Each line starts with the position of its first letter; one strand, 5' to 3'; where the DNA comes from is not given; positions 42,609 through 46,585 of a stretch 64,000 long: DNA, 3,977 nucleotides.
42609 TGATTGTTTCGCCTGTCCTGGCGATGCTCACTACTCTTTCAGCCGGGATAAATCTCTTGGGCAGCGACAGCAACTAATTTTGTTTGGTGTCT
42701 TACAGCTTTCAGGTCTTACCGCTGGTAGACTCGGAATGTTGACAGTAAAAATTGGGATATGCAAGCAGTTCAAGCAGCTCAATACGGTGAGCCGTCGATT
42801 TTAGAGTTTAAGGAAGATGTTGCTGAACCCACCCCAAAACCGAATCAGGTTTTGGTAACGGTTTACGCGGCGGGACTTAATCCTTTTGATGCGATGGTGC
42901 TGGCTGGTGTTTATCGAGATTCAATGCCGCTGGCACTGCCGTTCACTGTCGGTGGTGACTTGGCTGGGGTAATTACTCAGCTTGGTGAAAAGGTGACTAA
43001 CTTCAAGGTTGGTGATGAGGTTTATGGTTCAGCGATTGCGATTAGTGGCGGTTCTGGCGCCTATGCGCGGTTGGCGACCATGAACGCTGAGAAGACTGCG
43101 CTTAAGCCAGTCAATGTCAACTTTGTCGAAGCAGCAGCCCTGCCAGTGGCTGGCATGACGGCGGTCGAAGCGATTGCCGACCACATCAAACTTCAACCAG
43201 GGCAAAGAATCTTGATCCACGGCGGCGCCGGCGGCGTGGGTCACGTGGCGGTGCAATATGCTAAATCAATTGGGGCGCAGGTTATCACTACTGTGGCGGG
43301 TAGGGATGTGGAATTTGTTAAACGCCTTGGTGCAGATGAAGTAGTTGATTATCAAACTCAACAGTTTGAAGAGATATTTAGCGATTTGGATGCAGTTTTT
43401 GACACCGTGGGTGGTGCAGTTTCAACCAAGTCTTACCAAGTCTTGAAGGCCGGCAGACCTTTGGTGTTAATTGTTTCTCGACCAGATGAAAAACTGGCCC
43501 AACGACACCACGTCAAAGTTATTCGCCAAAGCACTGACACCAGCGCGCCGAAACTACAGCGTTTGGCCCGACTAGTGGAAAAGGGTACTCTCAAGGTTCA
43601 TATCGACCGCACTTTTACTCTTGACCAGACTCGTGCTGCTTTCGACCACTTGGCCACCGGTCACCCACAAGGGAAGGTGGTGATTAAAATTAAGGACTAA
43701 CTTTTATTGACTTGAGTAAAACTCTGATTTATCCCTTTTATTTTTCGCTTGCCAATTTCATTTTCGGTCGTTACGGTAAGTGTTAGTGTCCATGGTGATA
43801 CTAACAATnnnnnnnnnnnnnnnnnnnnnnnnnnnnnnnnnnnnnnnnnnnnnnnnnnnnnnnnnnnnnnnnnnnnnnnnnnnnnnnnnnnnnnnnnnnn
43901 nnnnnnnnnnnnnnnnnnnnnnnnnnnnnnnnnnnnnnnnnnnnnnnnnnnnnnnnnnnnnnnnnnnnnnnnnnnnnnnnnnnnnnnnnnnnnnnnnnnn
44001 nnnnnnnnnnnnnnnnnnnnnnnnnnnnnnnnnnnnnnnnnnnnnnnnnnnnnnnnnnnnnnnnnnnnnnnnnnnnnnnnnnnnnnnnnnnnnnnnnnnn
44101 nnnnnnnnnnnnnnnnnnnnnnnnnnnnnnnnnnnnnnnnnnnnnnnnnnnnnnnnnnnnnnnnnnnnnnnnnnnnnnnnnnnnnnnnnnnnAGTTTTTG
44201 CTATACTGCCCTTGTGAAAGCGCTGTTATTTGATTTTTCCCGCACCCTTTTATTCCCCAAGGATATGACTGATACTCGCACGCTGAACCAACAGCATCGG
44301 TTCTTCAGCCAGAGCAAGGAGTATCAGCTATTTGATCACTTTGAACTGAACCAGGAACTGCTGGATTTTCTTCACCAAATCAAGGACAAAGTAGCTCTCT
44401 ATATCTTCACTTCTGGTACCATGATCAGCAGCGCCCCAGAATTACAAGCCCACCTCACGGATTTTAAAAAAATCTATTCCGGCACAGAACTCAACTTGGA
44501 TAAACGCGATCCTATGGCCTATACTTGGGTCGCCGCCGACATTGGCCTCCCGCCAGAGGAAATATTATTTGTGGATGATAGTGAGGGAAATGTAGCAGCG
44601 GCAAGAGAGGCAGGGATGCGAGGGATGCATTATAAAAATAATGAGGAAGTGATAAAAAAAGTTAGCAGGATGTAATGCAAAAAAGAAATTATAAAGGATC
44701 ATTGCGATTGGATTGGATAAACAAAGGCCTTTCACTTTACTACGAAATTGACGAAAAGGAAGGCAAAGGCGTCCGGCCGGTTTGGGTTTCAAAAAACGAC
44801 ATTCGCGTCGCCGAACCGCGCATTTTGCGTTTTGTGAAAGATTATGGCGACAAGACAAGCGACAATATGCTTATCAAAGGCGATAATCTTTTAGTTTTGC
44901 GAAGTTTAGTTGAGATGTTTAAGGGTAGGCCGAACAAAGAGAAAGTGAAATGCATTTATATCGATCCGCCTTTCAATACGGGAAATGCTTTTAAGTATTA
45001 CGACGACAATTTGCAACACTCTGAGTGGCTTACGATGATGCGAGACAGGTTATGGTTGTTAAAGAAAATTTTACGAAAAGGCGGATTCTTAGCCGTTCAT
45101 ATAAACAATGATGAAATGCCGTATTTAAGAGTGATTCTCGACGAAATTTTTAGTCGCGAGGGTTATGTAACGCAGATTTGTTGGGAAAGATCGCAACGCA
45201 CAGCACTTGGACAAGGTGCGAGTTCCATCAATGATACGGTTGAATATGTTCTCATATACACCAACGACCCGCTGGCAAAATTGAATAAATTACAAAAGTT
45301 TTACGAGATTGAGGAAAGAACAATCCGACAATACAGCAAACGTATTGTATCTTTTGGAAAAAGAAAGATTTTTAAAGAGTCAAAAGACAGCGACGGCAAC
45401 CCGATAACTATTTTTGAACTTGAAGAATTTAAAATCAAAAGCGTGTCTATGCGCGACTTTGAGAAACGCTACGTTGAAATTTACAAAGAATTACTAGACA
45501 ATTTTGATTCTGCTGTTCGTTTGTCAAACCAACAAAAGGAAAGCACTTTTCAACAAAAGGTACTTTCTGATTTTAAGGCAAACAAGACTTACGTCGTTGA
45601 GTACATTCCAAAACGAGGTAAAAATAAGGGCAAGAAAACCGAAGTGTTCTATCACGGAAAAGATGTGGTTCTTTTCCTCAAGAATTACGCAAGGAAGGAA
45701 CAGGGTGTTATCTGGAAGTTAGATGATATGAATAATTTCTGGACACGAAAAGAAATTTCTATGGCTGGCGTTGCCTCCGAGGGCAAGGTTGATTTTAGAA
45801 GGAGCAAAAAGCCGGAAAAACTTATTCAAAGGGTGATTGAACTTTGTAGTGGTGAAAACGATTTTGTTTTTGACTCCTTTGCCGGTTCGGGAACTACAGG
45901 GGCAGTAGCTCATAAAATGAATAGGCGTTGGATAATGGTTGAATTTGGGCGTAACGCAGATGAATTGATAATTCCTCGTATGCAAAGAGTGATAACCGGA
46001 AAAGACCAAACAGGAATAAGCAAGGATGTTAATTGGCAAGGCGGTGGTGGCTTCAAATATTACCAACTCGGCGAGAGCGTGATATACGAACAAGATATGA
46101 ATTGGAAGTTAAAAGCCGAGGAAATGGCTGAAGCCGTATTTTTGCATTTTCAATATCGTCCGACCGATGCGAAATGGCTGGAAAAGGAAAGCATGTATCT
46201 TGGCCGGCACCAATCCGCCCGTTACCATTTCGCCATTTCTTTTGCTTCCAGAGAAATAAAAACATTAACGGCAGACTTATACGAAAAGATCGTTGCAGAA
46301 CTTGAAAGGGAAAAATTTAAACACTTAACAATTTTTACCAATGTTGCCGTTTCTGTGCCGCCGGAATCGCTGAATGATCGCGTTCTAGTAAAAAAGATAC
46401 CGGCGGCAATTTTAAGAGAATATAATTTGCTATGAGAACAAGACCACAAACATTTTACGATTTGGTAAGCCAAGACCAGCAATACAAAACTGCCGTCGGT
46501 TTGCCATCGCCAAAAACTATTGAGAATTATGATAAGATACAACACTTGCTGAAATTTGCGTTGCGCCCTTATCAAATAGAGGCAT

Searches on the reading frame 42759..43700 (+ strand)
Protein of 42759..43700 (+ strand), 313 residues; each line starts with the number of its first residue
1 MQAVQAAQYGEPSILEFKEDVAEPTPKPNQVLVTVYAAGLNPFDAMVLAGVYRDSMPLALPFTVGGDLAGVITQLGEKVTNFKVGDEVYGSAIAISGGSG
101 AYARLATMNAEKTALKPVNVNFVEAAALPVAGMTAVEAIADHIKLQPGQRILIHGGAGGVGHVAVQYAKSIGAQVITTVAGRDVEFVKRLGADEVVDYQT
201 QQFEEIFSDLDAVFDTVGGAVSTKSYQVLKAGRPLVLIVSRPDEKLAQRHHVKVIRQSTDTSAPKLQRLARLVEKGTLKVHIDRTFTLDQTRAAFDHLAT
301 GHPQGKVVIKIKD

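Call 13: search_protein_families(library=pfam, proteins=[window:42759-43700:+], max_evalue=0.00001)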
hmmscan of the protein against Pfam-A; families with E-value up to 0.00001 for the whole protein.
window:42759-43700:+ (313 aa): 3 families
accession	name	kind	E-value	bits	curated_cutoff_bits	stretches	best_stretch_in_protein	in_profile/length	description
PF13602.12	ADH_zinc_N_2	-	4.3e-25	89.6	27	1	190-309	1-134/134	Zinc-binding dehydrogenase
PF08240.17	ADH_N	-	4.4e-15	56.3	23.5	1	27-114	1-100/104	Alcohol dehydrogenase GroES-like domain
PF00107.32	ADH_zinc_N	-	9.5e-15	55.1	31.8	1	159-238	1-88/129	Zinc-binding dehydrogenase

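Call 70: list_cluster_members(proteins=[window:42759-43697:+, window:44675-46432:+, window:46432-49158:+, window:53167-54513:+, window:54665-56389:+, window:7496-8725:+, window:23261-24709:+])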
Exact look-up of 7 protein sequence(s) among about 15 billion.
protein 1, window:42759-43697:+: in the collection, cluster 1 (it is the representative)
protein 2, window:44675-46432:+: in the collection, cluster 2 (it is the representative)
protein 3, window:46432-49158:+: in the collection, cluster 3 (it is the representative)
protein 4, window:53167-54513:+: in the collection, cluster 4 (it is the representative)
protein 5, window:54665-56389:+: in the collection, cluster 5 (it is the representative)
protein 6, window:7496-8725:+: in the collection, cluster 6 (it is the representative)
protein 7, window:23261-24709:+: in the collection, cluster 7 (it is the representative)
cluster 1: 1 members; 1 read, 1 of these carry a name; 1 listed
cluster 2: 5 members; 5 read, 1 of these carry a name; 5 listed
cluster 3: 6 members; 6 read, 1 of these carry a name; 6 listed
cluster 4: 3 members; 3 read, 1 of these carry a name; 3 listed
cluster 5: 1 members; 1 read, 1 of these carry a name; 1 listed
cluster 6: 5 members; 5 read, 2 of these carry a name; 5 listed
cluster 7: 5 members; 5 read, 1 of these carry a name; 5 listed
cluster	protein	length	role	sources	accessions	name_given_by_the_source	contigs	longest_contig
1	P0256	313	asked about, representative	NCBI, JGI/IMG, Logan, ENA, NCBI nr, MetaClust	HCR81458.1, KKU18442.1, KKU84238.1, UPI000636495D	MAG: NADPH:quinone reductase Zn-dependent oxidoreductase [Candidatus Pacebacteria ... | status=active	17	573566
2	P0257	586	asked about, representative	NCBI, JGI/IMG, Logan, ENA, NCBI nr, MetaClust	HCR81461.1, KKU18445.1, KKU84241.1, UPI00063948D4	MAG: methylase N-4/N-6 domain protein [Candidatus Pacebacteria bacterium GW2011_GWB1_47_8] | MAG: methylase N-4/N-6 domain protein [Candidatus Pacebacteria bacterium ... | status=active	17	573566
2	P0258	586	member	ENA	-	-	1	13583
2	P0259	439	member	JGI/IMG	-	-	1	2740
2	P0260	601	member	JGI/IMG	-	-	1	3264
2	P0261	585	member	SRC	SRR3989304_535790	-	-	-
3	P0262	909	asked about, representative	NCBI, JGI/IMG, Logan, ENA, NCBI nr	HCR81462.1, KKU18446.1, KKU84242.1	MAG: hypothetical protein UY13_C0002G0154 [Candidatus Pacebacteria bacterium ... | MAG: hypothetical protein UX28_C0001G0303 [Candidatus Pacebacteria bacterium ...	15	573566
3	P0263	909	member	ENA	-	-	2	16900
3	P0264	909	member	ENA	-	-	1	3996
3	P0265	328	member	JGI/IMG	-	-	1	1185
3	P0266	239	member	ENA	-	-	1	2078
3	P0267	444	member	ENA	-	-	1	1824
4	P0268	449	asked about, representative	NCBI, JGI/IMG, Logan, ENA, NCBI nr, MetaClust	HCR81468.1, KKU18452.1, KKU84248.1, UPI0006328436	MAG: Glucose-6-phosphate 1-dehydrogenase [Candidatus Pacebacteria bacterium ... | status=active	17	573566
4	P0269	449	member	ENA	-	-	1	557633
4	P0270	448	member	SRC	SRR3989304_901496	-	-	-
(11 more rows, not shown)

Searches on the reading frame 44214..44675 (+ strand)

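Call 13: search_protein_families(library=pfam, proteins=[window:44214-44675:+], max_evalue=0.00001)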
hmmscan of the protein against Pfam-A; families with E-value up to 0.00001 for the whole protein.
window:44214-44675:+ (153 aa): 2 families
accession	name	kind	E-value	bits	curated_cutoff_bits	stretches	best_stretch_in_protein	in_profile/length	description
PF00702.32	Hydrolase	-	1.4e-08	35.8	26.4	1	36-134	90-191/191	haloacid dehalogenase-like hydrolase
PF13419.12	HAD_2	-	5.6e-08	33.5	23.8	1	26-136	61-174/178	Haloacid dehalogenase-like hydrolase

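Call 74: search_protein_families(library=padloc, proteins=[window:44214-44672:+], max_evalue=0.001)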
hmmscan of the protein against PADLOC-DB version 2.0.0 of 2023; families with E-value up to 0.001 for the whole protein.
window:44214-44672:+ (153 aa): 0 families

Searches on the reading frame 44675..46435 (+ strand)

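Call 13: search_protein_families(library=pfam, proteins=[window:44675-46435:+], max_evalue=0.00001)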
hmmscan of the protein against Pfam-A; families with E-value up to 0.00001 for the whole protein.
window:44675-46435:+ (586 aa): 1 family
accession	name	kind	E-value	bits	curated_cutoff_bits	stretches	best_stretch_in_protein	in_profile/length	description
PF01555.25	N6_N4_Mtase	-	9.7e-35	120.9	26.7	1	91-427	1-214/221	DNA methylase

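Call 74: search_protein_families(library=padloc, proteins=[window:44675-46432:+], max_evalue=0.001)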
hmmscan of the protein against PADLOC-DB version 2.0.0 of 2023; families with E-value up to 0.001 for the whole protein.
window:44675-46432:+ (586 aa): 49 families (the best 25 are shown)
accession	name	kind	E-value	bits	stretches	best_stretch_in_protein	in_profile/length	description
PDLC03636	MTase_III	-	6.8e-98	326.9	1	36-504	10-480/575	Type III methyltransferase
PDLC03635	MTase_III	-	1e-80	270.4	1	59-468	214-603/708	Type III methyltransferase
PDLC03644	MTase_III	-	2e-72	242.7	1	54-579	29-539/542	Type III methyltransferase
PDLC03638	MTase_III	-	3.3e-52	175.9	1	59-467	376-714/816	Type III methyltransferase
PDLC03634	MTase_III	-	3.6e-44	149.7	2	115-429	170-449/621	Type III methyltransferase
PDLC03641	MTase_III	-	8.5e-38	128.3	2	114-417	180-433/657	Type III methyltransferase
PDLC03640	MTase_III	-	3.3e-34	116.3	3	330-448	326-455/654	Type III methyltransferase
PDLC03354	MTase_II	-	1.2e-28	98.3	2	64-220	61-228/425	Type II methyltransferase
PDLC03300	MTase_II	-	2.2e-26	90.7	2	377-438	217-278/302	Type II methyltransferase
PDLC03633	MTase_III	-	4.5e-26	89.7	3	376-439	293-356/616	Type III methyltransferase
PDLC03637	MTase_III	-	3.8e-21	73.3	1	60-177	118-245/513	Type III methyltransferase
PDLC03299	MTase_II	-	4.3e-21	73.7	2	377-427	198-248/296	Type II methyltransferase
PDLC03646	MTase_III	-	8.1e-21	71.6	1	59-442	467-842/1057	Type III methyltransferase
PDLC03639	MTase_III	-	1.4e-20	71.2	1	58-212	82-235/639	Type III methyltransferase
PDLC03339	MTase_II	-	1.2e-18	65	2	369-441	205-276/399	Type II methyltransferase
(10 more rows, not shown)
